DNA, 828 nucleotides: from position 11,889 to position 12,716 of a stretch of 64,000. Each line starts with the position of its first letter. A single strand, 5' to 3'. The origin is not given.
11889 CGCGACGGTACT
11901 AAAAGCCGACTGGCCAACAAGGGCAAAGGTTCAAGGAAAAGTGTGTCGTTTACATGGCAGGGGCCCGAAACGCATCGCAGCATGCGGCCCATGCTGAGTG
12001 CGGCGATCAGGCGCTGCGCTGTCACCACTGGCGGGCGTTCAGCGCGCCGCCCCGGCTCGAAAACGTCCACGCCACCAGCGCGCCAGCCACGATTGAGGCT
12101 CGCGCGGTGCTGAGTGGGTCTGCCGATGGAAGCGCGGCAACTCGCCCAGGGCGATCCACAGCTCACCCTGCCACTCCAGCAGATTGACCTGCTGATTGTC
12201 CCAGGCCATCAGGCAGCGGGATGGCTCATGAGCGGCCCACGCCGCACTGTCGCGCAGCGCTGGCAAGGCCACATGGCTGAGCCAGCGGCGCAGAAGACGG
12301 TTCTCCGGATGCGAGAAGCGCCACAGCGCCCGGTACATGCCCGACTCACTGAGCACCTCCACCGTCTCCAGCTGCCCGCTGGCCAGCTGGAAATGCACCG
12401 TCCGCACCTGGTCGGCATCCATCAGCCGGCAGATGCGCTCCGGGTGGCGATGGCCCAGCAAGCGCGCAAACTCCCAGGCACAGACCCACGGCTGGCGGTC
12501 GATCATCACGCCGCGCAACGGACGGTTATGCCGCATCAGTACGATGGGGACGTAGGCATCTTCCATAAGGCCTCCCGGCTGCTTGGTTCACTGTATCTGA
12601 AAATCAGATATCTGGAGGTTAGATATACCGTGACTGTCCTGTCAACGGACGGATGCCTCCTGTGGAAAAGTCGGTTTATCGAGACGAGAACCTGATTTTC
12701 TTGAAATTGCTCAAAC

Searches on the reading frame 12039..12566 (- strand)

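Call 4: search_protein_families(library=pfam, proteins=[window:12039-12566:-], max_evalue=0.01)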
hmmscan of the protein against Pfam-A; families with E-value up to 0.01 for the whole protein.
window:12039-12566:- (175 aa): 1 family
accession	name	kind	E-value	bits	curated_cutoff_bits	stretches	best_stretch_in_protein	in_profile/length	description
PF02498.22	Bro-N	-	6.3e-08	33.6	25.6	1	18-102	3-96/96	BRO family, N-terminal domain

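Call 5: search_protein_families(library=padloc, proteins=[window:12039-12566:-], max_evalue=0.01)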
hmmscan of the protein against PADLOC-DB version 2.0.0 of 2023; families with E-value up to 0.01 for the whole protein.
window:12039-12566:- (175 aa): 0 families
